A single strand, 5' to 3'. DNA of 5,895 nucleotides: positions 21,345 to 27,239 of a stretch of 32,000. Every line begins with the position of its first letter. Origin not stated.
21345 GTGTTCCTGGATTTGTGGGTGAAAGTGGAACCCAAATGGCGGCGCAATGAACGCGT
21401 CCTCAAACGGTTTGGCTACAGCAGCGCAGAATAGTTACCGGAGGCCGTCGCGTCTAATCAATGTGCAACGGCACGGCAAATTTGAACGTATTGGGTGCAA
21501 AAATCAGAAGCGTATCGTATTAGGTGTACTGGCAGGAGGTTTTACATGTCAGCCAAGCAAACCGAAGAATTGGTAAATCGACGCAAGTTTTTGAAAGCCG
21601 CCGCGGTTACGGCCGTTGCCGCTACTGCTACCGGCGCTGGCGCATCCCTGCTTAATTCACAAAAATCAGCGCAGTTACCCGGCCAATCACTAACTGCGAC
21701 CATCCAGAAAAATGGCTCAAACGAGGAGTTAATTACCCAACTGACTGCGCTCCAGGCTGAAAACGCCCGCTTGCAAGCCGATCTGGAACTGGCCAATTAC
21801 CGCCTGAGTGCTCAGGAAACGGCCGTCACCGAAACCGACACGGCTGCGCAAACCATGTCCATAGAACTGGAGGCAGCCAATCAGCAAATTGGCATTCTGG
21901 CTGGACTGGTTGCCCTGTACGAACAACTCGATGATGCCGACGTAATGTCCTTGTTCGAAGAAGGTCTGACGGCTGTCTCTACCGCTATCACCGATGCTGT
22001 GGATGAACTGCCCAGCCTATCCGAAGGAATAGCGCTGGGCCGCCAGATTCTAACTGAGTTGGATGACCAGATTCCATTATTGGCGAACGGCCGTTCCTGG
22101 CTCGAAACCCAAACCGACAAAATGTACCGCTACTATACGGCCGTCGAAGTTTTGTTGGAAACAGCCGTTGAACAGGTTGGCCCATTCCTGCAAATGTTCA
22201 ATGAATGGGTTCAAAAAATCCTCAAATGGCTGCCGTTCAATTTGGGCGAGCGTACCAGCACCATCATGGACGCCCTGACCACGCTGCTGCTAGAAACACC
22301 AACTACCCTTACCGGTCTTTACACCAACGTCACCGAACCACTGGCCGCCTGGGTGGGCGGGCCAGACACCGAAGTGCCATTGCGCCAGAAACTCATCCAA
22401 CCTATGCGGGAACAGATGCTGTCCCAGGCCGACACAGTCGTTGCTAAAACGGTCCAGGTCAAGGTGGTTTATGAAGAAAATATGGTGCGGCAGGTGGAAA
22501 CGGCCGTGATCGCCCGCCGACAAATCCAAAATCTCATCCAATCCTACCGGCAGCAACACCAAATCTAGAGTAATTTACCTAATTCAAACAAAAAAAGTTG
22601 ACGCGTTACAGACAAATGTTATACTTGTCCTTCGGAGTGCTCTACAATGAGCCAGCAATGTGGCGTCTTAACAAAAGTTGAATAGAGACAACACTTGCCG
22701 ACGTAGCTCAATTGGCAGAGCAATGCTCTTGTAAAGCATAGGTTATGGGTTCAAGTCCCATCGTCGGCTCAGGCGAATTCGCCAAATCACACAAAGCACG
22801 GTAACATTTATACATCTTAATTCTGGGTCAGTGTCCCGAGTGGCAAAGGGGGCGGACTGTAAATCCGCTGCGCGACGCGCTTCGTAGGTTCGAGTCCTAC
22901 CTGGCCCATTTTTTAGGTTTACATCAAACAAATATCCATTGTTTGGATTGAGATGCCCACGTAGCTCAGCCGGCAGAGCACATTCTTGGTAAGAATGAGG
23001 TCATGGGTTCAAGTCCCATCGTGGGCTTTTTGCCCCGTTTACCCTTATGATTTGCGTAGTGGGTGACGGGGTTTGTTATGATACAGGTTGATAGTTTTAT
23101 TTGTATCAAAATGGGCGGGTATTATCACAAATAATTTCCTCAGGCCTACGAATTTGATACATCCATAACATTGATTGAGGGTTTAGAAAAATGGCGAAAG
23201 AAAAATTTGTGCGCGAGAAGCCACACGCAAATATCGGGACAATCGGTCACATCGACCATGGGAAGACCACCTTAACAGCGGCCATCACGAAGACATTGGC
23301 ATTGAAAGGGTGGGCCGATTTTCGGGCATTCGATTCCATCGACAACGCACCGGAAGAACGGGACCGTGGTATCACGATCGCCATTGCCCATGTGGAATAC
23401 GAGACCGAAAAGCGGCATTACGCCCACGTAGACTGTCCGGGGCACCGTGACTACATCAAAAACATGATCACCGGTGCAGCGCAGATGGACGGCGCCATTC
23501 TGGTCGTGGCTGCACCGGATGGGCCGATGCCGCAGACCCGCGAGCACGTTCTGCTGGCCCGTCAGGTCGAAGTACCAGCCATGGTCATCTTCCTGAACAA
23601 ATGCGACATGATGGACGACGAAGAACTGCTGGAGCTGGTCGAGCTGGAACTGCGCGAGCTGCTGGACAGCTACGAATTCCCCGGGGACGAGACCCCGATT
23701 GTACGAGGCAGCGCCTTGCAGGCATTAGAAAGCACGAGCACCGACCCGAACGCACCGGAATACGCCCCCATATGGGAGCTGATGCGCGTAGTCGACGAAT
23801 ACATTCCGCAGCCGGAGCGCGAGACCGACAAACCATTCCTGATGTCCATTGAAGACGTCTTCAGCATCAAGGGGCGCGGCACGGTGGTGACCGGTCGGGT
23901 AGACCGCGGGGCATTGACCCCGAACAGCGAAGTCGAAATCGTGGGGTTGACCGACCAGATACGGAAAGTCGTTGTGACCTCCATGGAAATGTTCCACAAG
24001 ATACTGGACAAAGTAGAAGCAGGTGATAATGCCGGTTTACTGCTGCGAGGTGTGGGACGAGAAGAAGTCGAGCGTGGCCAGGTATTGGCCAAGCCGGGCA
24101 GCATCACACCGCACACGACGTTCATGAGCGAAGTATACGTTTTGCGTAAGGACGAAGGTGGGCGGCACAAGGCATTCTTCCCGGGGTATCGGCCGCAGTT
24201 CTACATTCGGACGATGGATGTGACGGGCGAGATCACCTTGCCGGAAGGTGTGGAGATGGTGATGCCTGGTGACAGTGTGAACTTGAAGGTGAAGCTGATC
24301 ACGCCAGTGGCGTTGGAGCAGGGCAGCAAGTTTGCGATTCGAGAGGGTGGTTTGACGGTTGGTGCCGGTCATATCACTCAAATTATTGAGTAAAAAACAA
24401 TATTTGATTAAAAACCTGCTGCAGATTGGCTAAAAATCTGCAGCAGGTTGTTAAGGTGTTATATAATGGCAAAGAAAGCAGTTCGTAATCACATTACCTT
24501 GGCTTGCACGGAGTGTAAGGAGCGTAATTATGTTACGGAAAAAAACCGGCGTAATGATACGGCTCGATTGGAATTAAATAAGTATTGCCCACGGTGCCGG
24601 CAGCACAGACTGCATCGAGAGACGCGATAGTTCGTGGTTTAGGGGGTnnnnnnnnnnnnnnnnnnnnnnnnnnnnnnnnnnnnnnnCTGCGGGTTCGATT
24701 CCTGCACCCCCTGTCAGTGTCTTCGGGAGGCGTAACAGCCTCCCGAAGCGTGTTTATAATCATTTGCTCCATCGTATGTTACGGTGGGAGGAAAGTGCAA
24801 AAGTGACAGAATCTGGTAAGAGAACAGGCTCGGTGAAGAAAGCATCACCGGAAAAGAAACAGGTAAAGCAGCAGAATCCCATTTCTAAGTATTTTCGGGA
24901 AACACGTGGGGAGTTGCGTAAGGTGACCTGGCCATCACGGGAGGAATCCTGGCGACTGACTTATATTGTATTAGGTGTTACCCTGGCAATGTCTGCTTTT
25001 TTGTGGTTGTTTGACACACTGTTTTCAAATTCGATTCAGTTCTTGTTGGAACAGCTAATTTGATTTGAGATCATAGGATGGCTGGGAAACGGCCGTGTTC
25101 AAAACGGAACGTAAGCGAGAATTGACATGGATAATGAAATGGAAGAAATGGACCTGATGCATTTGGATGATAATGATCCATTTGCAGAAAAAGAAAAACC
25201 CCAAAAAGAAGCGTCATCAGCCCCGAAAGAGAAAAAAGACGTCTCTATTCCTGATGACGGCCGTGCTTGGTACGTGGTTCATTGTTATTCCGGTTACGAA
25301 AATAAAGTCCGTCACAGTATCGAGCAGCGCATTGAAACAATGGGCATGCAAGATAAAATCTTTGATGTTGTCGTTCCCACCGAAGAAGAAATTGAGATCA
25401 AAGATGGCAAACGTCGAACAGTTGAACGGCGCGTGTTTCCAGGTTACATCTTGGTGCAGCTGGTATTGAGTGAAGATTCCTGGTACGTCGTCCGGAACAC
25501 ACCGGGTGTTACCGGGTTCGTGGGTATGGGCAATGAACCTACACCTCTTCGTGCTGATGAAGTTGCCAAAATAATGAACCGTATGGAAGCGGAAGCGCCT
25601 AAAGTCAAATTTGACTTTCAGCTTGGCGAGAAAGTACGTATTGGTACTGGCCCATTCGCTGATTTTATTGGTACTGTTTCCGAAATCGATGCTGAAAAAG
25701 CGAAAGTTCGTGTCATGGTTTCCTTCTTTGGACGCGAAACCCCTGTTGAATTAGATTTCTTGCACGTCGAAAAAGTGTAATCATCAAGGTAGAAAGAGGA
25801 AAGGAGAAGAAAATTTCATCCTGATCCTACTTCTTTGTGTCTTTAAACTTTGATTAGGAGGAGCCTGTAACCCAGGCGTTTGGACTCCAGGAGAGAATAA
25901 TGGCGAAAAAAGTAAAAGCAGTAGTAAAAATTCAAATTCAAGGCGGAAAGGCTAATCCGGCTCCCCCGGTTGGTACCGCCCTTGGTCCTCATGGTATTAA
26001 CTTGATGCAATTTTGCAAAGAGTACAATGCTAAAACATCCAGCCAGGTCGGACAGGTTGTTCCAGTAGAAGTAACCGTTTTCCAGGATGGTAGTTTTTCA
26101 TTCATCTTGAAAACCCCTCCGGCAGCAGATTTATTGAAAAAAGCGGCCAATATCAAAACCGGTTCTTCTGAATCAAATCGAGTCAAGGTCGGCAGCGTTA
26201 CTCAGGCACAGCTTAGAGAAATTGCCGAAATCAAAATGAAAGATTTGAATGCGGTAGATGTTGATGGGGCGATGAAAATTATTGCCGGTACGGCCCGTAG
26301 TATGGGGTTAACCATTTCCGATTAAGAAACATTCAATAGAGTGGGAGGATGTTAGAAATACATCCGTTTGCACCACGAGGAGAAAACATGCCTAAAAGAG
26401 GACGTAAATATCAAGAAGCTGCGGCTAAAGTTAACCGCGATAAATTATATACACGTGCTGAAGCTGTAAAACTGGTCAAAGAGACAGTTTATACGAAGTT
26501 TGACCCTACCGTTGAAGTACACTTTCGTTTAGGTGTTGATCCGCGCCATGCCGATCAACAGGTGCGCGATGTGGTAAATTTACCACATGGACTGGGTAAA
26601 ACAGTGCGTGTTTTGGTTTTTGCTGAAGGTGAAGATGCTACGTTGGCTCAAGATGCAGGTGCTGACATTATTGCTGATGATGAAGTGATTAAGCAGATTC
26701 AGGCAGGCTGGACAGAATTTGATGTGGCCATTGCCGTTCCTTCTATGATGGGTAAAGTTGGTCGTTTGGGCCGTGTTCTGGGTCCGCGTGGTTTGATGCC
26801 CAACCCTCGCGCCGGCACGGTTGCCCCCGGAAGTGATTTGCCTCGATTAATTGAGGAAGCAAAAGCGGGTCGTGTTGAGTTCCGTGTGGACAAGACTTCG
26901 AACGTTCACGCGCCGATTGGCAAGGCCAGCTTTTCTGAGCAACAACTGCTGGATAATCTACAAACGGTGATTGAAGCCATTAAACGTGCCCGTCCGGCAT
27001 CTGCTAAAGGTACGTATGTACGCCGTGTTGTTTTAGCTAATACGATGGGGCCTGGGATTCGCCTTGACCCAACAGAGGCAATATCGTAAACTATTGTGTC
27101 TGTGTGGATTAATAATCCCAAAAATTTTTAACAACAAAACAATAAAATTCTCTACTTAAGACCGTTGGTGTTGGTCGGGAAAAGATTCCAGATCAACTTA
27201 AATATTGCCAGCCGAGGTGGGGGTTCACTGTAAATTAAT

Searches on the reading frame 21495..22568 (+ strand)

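Call 6: search_protein_families(library=ncbifam, proteins=[window:21495-22568:+])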
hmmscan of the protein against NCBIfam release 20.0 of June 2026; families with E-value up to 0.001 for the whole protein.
window:21495-22568:+ (357 aa): 2 families
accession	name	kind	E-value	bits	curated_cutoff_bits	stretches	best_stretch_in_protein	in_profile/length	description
TIGR01409.1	TAT_signal_seq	domain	0.00029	21.1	16.7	1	27-47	1-21/29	twin-arginine translocation signal domain-containing protein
TIGR02811.1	formate_TAT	hypoth_equivalog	0.00033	20.9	48.45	1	22-58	4-40/66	formate dehydrogenase region TAT target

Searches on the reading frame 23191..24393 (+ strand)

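Call 13: search_protein_families(library=pfam, proteins=[window:23191-24393:+])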
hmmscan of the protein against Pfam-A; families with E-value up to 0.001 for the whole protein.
window:23191-24393:+ (400 aa): 3 families
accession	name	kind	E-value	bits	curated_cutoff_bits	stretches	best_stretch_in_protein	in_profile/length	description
PF00009.33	GTP_EFTU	-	2.7e-62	210.2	26.5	1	10-207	1-188/188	Elongation factor Tu GTP binding domain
PF03143.23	GTP_EFTU_D3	-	2e-35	121.7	27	1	304-398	1-105/106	Elongation factor Tu C-terminal domain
PF03144.31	GTP_EFTU_D2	-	3.6e-19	69.4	30.3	1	230-300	1-73/73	Elongation factor Tu domain 2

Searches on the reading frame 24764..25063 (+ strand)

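Call 13: search_protein_families(library=pfam, proteins=[window:24764-25063:+])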
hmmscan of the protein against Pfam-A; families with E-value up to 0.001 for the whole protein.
window:24764-25063:+ (99 aa): 1 family
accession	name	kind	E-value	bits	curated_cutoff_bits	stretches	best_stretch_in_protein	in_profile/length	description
PF00584.25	SecE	-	1.7e-19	69.9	22.7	1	42-95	2-55/55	SecE/Sec61-gamma subunits of protein translocation complex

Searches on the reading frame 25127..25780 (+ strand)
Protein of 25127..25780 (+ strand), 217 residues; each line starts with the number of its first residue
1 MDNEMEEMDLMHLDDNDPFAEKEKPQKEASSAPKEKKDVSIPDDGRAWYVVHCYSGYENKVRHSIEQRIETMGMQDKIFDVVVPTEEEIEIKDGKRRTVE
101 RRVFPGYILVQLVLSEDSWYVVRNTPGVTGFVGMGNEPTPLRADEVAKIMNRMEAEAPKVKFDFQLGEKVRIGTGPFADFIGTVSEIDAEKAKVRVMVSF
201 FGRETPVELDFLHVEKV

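Call 13: search_protein_families(library=pfam, proteins=[window:25127-25780:+])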
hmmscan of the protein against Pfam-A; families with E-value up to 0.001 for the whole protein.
window:25127-25780:+ (217 aa): 2 families
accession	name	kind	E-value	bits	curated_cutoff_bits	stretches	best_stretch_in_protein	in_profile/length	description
PF02357.24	NusG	-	9.6e-30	103.4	22.2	1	47-150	2-93/93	Transcription termination factor nusG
PF00467.35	KOW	-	2.4e-05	24.4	22.3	1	167-196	2-31/32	KOW motif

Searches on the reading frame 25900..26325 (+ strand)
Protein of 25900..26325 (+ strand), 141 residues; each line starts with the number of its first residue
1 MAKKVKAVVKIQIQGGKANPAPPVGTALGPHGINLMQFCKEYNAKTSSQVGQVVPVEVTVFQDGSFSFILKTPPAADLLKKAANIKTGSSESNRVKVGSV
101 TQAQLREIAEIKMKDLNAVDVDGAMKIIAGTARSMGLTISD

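Call 13: search_protein_families(library=pfam, proteins=[window:25900-26325:+])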
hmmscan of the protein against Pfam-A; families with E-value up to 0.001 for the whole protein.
window:25900-26325:+ (141 aa): 2 families
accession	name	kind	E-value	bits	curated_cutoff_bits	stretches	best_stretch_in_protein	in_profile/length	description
PF00298.24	Ribosomal_L11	-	1.1e-28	99.8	21.4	1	71-139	1-69/69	Ribosomal protein L11, RNA binding domain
PF03946.19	Ribosomal_L11_N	-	3.3e-26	91.3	32.9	1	9-66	1-58/58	Ribosomal protein L11, N-terminal domain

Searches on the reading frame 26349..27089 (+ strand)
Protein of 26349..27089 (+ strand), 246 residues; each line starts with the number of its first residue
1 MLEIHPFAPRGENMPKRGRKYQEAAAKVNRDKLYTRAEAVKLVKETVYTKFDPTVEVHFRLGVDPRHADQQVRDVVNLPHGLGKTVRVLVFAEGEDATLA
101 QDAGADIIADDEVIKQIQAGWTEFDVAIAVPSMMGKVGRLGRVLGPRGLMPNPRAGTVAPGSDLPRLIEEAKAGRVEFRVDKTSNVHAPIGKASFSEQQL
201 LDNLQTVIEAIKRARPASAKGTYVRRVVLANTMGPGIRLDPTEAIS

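Call 13: search_protein_families(library=pfam, proteins=[window:26349-27089:+])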
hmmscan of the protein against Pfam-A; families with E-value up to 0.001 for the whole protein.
window:26349-27089:+ (246 aa): 1 family
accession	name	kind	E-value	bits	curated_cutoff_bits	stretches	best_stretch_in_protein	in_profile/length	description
PF00687.26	Ribosomal_L1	-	4.2e-64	216.2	32.2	1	43-235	1-198/198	Ribosomal protein L1p/L10e family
